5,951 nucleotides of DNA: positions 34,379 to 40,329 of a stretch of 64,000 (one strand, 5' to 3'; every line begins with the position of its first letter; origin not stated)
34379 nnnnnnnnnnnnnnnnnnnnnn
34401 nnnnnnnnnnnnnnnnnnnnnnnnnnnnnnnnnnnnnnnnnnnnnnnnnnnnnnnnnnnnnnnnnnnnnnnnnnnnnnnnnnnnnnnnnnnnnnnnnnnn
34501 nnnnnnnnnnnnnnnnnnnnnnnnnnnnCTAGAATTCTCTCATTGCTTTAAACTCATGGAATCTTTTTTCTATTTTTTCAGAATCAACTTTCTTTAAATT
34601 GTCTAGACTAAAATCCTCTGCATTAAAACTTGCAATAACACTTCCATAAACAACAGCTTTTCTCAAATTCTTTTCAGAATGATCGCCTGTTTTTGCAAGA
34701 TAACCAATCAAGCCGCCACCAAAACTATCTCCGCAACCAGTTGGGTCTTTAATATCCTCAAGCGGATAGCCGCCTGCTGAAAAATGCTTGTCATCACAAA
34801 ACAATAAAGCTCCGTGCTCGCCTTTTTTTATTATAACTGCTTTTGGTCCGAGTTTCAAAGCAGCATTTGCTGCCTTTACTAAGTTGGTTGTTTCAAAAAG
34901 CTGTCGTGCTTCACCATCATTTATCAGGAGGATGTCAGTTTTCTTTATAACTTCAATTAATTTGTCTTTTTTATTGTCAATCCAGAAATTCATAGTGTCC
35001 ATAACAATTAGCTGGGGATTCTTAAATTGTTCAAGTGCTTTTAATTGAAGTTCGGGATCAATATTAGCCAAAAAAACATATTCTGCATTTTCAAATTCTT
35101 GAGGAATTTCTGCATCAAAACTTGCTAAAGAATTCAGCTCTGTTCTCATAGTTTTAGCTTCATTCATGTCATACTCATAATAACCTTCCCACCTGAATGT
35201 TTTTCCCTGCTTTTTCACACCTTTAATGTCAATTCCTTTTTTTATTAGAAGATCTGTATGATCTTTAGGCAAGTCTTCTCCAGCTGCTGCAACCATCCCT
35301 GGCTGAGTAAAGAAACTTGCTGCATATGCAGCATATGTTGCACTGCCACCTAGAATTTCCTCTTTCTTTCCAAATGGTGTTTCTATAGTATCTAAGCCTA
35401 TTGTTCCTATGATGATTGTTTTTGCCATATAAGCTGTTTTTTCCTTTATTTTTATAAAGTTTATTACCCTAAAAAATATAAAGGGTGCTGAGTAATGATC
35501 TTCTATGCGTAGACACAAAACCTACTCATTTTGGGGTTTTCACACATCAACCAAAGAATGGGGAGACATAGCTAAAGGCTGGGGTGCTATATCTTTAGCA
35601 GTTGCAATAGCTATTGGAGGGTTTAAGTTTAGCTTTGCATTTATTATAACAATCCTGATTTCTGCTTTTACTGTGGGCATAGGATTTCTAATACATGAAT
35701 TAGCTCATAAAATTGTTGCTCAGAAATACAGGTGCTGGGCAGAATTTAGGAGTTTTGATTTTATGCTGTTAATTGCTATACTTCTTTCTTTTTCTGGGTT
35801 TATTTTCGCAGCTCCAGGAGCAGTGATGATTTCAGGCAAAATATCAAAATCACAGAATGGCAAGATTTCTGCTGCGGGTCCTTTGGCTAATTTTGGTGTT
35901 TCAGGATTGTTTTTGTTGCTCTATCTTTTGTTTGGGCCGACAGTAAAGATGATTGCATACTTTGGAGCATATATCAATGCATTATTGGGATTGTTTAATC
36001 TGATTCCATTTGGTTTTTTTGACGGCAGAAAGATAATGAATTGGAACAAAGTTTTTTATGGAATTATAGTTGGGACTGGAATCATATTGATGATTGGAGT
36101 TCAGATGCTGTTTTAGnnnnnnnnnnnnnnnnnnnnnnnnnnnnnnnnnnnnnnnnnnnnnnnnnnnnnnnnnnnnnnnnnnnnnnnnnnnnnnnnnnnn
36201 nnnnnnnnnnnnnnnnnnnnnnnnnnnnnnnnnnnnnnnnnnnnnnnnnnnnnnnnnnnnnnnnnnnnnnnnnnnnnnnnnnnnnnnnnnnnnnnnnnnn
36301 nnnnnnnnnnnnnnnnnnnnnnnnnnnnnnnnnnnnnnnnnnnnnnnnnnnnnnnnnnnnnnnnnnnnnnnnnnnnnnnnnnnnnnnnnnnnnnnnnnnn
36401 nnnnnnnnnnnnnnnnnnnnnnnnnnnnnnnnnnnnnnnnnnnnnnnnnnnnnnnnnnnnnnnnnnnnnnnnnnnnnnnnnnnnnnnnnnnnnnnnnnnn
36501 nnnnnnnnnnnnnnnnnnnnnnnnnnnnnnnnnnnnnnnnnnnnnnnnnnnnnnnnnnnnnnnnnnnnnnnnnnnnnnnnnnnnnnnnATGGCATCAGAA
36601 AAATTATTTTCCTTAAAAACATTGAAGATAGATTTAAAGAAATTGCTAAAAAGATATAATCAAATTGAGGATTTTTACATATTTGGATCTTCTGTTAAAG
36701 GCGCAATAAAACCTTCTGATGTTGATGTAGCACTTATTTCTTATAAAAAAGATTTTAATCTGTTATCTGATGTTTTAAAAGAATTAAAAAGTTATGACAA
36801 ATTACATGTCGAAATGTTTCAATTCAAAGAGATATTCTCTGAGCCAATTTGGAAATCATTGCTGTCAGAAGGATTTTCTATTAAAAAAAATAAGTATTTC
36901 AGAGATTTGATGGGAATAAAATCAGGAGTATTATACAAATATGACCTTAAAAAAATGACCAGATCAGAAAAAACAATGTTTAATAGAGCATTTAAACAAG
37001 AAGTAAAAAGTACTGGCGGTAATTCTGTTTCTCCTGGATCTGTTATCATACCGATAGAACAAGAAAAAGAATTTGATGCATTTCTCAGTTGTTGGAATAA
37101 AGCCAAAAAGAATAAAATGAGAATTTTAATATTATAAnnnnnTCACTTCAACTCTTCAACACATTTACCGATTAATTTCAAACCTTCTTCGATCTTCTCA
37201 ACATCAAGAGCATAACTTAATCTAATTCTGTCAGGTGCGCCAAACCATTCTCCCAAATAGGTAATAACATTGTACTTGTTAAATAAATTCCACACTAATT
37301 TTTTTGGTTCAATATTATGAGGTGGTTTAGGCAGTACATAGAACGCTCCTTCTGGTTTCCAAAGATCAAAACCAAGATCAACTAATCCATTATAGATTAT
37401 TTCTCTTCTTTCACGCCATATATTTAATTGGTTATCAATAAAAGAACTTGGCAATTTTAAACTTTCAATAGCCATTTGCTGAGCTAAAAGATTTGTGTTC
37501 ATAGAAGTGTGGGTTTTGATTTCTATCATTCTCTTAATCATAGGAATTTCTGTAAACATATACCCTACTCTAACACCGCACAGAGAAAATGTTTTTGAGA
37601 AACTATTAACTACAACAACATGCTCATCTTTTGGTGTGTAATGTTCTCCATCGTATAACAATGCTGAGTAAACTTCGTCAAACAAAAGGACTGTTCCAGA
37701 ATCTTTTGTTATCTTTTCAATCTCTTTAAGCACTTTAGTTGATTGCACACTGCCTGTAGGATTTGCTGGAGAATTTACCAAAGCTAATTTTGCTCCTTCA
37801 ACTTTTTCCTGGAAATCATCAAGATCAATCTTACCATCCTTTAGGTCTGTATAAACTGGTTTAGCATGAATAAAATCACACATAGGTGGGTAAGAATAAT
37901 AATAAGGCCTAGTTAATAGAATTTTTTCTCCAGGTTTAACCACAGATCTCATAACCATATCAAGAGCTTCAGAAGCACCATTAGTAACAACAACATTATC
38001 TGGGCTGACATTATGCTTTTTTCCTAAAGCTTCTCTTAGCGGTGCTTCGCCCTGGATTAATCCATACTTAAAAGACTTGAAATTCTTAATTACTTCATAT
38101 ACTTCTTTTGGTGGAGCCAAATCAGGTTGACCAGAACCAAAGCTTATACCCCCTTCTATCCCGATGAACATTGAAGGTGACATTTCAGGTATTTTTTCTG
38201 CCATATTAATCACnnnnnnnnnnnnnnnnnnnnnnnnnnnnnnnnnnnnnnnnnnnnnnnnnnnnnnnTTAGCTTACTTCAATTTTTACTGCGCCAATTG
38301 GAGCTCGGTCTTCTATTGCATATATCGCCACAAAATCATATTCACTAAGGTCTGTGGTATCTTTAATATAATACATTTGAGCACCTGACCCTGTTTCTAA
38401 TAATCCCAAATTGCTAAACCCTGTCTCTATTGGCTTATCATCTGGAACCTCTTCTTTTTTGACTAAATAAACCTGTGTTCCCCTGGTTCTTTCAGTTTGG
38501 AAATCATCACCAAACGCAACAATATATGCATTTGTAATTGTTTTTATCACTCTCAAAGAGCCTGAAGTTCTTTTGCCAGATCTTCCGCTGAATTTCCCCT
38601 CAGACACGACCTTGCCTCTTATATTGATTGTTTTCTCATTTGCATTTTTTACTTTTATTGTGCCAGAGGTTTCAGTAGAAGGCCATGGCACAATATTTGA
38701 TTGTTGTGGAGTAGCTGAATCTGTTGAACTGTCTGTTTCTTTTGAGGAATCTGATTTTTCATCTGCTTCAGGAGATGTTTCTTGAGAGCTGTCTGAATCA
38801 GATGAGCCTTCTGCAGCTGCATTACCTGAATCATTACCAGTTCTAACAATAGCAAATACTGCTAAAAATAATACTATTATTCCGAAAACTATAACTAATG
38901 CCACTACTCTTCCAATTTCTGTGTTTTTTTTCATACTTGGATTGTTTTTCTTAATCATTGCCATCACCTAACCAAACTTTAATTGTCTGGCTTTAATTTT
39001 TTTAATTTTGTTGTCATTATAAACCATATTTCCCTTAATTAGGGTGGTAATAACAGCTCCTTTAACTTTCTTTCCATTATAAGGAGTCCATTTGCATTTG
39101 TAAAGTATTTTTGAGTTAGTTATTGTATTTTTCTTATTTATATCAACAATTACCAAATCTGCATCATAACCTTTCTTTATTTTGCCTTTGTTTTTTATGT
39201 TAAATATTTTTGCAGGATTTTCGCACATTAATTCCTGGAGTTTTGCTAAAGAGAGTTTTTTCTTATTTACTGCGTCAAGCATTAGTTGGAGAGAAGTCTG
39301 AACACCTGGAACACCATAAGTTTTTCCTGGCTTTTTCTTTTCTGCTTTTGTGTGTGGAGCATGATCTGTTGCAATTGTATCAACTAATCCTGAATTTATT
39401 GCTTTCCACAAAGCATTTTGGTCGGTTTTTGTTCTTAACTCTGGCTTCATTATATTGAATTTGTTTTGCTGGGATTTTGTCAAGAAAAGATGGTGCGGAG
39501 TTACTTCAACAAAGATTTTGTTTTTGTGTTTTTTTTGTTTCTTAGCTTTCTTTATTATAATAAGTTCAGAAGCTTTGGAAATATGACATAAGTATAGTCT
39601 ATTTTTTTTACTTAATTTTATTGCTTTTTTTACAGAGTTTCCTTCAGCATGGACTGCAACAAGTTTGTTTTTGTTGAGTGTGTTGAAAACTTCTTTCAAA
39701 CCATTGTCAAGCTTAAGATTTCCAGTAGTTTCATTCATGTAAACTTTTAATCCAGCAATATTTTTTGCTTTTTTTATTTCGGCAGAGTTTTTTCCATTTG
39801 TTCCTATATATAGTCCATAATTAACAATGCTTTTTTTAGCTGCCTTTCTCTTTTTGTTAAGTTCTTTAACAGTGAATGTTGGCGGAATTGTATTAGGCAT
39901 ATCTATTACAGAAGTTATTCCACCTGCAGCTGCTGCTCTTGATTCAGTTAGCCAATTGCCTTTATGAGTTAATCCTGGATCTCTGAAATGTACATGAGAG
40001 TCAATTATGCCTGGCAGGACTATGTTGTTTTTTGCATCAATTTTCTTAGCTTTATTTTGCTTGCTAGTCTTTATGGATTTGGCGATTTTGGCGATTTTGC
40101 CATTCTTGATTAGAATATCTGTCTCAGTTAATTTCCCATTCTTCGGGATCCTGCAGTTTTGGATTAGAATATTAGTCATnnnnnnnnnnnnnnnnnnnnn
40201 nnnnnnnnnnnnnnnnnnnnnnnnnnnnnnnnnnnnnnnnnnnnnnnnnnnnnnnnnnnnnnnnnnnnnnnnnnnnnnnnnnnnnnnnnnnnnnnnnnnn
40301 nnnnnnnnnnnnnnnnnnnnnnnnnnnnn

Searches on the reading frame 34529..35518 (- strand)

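Call 54: search_protein_families(library=pfam, proteins=[window:34529-35518:-], max_evalue=0.01)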
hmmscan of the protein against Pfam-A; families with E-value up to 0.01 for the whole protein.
window:34529-35518:- (329 aa): 2 families
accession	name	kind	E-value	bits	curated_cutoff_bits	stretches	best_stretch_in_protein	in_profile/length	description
PF00294.29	PfkB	-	2.6e-22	80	25.8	1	56-303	35-293/302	pfkB family carbohydrate kinase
PF08543.17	Phos_pyr_kin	-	0.00089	19.1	27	1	176-288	101-224/246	Phosphomethylpyrimidine kinase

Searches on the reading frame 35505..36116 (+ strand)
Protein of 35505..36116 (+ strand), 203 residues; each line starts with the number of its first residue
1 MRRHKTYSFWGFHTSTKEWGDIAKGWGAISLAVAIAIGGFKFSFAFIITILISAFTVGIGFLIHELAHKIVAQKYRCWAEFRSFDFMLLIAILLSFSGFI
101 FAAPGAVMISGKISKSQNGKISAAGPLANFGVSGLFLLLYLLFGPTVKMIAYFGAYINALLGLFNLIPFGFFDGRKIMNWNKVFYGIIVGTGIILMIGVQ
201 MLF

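Call 54: search_protein_families(library=pfam, proteins=[window:35505-36116:+], max_evalue=0.01)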
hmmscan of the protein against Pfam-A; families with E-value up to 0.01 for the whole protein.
window:35505-36116:+ (203 aa): 1 family
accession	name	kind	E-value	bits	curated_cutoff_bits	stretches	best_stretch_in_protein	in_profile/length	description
PF02163.28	Peptidase_M50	-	6.5e-10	39.2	27.2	2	147-179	159-191/221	Peptidase family M50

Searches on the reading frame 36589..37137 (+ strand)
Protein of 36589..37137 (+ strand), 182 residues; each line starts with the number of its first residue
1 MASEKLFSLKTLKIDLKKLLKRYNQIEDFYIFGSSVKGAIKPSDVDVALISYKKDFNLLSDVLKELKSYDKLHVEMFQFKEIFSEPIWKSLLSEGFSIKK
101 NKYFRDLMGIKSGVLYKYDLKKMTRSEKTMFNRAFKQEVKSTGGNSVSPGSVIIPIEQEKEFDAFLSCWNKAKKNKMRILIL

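Call 54: search_protein_families(library=pfam, proteins=[window:36589-37137:+], max_evalue=0.01)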
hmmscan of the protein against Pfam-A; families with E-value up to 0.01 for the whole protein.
window:36589-37137:+ (182 aa): 4 families
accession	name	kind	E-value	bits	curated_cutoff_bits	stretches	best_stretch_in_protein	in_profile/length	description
PF18765.7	Polbeta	-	1.4e-08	35.2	26.9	1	16-98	3-87/93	Polymerase beta, Nucleotidyltransferase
PF01909.29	NTP_transf_2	-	5.1e-05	24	21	1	16-83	4-71/93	Nucleotidyltransferase domain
PF22014.2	DUF6932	-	0.0028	18.5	27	1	19-77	44-109/142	Family of unknown function (DUF6932)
PF22600.2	MTPAP-like_central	-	0.0031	18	27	1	11-68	24-82/139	Poly(A) RNA polymerase, mitochondrial-like, central palm domain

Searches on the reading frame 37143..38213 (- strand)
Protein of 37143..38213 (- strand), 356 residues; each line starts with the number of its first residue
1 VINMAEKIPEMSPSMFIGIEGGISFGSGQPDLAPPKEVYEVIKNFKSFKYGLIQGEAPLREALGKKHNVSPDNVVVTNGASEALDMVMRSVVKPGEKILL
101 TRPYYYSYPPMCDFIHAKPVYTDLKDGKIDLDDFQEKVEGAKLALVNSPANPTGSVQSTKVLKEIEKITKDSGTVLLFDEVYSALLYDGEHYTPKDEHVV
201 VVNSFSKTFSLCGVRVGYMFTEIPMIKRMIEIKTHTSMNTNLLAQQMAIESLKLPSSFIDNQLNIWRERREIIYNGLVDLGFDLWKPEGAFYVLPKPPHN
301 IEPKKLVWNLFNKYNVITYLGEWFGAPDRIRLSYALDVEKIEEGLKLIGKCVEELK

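Call 8: search_protein_families(library=pfam, proteins=[window:37143-38213:-])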
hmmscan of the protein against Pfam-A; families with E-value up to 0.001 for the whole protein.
window:37143-38213:- (356 aa): 3 families
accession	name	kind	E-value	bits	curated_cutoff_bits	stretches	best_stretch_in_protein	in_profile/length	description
PF00155.27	Aminotran_1_2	-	7.2e-50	170.6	19.7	1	23-346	4-359/361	Aminotransferase class I and II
PF04864.19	Alliinase_C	-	6.2e-06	25.8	22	1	92-252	93-240/363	Allinase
PF00266.25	Aminotran_5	-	1e-05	25.1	21.5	1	60-181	49-177/371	Aminotransferase class-V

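Call 90: search_protein_families(library=ncbifam, proteins=[window:37143-38213:-], max_evalue=0.00001)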
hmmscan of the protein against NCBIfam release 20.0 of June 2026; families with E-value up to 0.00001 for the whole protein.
window:37143-38213:- (356 aa): 69 families (the best 25 are shown)
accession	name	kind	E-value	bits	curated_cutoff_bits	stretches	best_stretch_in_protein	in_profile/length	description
NF041091.1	asp_aminotase_Arch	equivalog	1.1e-59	202.2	550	1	23-351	30-374/376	aspartate aminotransferase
NF041364.1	GntC_guanitoxin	equivalog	2.4e-59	201.1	415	1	24-348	2-353/356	guanitoxin biosynthesis PLP-dependent (S)-gamma-hydroxy-L-arginine cyclodehydratase GntC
NF005305.0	PRK06836.1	equivalog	2.6e-50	171.8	376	1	20-355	34-394/396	pyridoxal phosphate-dependent aminotransferase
NF005744.0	PRK07568.1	subfamily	3.3e-50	171.1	389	1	28-354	38-392/398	pyridoxal phosphate-dependent aminotransferase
NF005817.0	PRK07683.1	equivalog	1.7e-49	168.5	575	1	21-352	29-381/387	aminotransferase A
NF006230.0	PRK08363.1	equivalog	2.8e-49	168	534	1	31-353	44-393/398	alanine aminotransferase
NF005816.0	PRK07682.1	equivalog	1.9e-45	155.1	620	1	19-355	28-386/390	aminotransferase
NF005588.0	PRK07309.1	equivalog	5.4e-43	147.4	576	1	20-354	30-388/391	pyridoxal phosphate-dependent aminotransferase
TIGR03947.1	viomycin_VioD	equivalog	1.5e-39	136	390.9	1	49-350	46-357/359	capreomycidine synthase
NF006756.0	PRK09276.1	subfamily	1.6e-39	135.9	507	1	23-349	34-383/387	LL-diaminopimelate aminotransferase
TIGR03540.1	DapC_direct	equivalog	2.5e-39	135.3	593.25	1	23-349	32-381/383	LL-diaminopimelate aminotransferase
NF005855.0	PRK07777.1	equivalog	9.6e-39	133.8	553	1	20-295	28-324/391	pyridoxal phosphate-dependent aminotransferase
NF005593.0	PRK07324.1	equivalog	9.7e-39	133.5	476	1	46-355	54-371/373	aminotransferase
NF004621.0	PRK05957.1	equivalog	3.7e-38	131.3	498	1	20-350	27-381/389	pyridoxal phosphate-dependent aminotransferase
TIGR01141.1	hisC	equivalog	8.4e-38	130.1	276.55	1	56-333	57-332/349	histidinol-phosphate transaminase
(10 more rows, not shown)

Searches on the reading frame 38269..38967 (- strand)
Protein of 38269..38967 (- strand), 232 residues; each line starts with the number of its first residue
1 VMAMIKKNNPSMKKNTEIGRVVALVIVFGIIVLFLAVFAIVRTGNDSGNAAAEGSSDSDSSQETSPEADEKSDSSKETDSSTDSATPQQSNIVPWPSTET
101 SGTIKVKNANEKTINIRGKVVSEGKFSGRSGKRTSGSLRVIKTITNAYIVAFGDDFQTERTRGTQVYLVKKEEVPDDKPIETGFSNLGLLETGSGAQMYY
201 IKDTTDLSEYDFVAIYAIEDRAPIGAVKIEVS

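Call 8: search_protein_families(library=pfam, proteins=[window:38269-38967:-])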
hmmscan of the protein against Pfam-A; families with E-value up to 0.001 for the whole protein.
window:38269-38967:- (232 aa): 1 family
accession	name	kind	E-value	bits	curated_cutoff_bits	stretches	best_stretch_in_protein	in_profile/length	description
PF10517.14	DM13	-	9.5e-08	33.1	25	1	132-229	7-105/105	Electron transfer DM13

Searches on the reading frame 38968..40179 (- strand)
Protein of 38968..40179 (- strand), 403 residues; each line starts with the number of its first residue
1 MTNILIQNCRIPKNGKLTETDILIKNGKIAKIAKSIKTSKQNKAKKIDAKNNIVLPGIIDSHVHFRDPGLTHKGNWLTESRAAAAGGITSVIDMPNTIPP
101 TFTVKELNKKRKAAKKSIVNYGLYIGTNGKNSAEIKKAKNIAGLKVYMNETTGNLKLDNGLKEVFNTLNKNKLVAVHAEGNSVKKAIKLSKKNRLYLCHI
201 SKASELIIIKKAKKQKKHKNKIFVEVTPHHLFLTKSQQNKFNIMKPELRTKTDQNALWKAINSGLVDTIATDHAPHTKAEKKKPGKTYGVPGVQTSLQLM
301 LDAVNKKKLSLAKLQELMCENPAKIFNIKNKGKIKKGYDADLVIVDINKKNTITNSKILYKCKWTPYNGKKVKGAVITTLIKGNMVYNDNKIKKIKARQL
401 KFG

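Call 8: search_protein_families(library=pfam, proteins=[window:38968-40179:-])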
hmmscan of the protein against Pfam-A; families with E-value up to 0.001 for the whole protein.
window:38968-40179:- (403 aa): 2 families
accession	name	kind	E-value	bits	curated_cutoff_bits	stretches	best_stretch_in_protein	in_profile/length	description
PF01979.26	Amidohydro_1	-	1.8e-30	106.8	25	1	53-386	1-345/345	Amidohydrolase family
PF07969.17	Amidohydro_3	-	6.6e-13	49.4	29.7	2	306-387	404-472/472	Amidohydrolase family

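Call 90: search_protein_families(library=ncbifam, proteins=[window:38968-40179:-], max_evalue=0.00001)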
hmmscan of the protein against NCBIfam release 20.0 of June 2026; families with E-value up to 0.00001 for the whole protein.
window:38968-40179:- (403 aa): 65 families (the best 25 are shown)
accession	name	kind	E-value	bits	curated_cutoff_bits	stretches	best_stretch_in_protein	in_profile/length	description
NF005751.0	PRK07575.1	equivalog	7.3e-112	374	529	2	182-402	213-436/440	dihydroorotase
NF006688.0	PRK09236.1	equivalog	1.6e-106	356.7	535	2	182-402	217-442/444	dihydroorotase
NF002668.0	PRK02382.1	equivalog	1.7e-103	346.7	452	2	175-396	201-420/436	dihydroorotase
NF006559.0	PRK09060.1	equivalog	4.6e-102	341.6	482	2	190-395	225-430/444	dihydroorotase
TIGR00857.1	pyrC_multi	subfamily_domain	8.8e-91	304.9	279.05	2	168-389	186-411/412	dihydroorotase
NF003271.0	PRK04250.1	equivalog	2.1e-81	273.7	405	1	6-394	5-396/407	dihydroorotase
NF004839.0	PRK06189.1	equivalog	2.3e-78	263.9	631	2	176-400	214-444/451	allantoinase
TIGR03178.1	allantoinase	equivalog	3.2e-77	260.2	357.85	2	177-397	210-436/441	allantoinase AllB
NF006837.0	PRK09357.1-2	equivalog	1.1e-76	258.1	575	2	196-391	229-426/428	dihydroorotase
NF002284.0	PRK01211.1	subfamily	1.2e-66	225.3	462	1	14-388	10-390/409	dihydroorotase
NF006844.0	PRK09357.2-5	equivalog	2e-66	224.7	701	2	174-389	205-422/422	dihydroorotase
NF006839.0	PRK09357.1-4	equivalog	3.3e-64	217.1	576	2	187-389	218-422/422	dihydroorotase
NF006845.0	PRK09357.2-6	equivalog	7.5e-64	216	728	2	178-389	210-427/428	dihydroorotase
NF006836.0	PRK09357.1-1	equivalog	3e-63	214.1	538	2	191-393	224-430/432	dihydroorotase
TIGR02033.1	D-hydantoinase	equivalog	8.4e-63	212.9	393.25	2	177-394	214-444/454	dihydropyrimidinase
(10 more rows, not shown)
